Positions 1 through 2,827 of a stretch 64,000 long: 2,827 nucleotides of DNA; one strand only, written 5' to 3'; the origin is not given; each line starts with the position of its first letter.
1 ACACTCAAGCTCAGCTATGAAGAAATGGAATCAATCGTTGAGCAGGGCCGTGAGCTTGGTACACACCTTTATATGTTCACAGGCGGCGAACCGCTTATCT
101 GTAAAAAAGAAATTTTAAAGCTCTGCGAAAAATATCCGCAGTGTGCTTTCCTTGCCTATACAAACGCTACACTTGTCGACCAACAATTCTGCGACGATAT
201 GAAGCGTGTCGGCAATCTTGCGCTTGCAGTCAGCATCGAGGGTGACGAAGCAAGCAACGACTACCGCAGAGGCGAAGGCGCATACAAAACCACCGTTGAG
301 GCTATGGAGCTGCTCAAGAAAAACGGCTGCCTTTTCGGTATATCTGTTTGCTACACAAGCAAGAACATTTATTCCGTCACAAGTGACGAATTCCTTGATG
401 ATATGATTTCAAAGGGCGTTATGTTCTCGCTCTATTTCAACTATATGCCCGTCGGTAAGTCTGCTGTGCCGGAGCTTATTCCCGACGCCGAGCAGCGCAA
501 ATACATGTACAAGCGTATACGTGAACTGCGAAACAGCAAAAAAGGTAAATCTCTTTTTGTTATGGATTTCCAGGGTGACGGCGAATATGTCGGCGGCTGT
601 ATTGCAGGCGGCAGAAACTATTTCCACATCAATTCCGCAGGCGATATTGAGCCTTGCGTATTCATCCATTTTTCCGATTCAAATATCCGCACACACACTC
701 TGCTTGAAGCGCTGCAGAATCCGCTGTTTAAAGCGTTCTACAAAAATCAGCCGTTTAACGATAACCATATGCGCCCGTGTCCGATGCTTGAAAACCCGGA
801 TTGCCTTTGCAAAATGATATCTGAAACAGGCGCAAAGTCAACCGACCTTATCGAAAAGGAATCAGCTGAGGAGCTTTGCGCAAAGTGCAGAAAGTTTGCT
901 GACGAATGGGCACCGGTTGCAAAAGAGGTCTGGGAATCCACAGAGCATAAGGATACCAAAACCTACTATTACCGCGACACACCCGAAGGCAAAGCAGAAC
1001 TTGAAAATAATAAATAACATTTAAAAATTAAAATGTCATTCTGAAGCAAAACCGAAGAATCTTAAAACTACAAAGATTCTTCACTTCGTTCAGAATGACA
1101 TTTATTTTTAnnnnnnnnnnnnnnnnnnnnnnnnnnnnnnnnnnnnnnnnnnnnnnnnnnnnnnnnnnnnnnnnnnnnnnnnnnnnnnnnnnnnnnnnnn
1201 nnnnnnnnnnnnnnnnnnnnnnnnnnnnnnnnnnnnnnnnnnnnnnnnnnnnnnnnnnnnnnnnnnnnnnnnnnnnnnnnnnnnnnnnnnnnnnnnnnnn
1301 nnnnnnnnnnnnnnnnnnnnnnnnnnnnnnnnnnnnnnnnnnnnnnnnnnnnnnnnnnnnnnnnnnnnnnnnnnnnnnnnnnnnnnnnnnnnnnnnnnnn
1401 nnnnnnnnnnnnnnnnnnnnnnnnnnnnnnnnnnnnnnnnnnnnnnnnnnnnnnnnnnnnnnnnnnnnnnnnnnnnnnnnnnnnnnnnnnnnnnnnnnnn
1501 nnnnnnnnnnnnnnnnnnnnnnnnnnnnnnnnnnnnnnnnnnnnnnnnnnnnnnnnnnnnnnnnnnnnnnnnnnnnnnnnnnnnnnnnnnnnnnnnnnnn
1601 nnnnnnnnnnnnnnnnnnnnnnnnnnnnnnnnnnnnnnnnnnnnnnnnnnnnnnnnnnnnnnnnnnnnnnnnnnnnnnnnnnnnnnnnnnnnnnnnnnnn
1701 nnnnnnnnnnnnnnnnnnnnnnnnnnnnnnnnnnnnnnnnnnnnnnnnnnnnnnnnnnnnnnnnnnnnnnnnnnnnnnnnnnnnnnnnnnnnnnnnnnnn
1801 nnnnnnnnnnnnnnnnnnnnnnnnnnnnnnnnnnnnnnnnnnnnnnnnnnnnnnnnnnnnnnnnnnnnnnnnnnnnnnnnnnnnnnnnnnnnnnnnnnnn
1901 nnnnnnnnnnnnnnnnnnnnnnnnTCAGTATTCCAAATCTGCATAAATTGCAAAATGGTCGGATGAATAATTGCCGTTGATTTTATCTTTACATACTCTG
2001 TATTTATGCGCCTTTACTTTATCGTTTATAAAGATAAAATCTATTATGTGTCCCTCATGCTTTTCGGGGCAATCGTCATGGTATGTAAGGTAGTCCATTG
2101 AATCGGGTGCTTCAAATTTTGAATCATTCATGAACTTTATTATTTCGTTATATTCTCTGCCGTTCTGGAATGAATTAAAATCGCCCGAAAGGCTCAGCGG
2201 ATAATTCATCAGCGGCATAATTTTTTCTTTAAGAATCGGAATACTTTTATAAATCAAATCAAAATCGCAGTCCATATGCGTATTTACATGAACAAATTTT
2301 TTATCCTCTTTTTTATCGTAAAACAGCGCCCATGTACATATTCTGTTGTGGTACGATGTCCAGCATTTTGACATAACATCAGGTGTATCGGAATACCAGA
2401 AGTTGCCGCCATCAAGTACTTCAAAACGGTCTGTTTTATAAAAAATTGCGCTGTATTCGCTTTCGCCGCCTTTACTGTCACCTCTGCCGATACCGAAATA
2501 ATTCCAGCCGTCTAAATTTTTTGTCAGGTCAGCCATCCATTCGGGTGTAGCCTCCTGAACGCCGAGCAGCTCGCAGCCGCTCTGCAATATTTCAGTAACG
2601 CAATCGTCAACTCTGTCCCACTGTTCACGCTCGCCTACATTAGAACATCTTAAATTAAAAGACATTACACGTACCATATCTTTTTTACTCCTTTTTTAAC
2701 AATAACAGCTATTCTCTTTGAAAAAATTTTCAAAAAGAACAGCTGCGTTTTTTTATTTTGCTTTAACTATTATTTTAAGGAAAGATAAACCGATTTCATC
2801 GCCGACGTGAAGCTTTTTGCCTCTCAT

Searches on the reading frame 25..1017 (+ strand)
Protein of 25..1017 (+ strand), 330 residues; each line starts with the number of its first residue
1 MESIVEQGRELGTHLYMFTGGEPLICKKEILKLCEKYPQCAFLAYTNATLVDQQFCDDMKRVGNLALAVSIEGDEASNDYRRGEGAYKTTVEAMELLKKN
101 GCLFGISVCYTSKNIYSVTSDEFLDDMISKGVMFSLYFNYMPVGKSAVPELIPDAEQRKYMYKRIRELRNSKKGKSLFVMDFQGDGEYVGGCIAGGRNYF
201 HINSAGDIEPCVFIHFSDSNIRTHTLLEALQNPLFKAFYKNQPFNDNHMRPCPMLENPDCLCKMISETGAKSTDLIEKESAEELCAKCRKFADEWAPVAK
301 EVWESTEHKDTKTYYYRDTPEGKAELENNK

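Call 66: search_protein_families(library=pfam, proteins=[window:25-1017:+], max_evalue=0.00001)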
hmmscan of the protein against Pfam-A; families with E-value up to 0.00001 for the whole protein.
window:25-1017:+ (330 aa): 1 family
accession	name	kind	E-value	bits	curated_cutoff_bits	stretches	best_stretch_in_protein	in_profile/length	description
PF04055.27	Radical_SAM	-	9.8e-09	36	29.5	1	3-103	32-142/166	Radical SAM superfamily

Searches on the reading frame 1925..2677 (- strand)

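Call 66: search_protein_families(library=pfam, proteins=[window:1925-2677:-], max_evalue=0.00001)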
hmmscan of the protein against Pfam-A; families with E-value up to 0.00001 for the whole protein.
window:1925-2677:- (250 aa): 1 family
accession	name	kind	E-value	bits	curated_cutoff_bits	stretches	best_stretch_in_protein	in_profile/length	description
PF03372.29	Exo_endo_phos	-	6.2e-06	26.6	24.5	0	5-241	1-225/225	Endonuclease/Exonuclease/phosphatase family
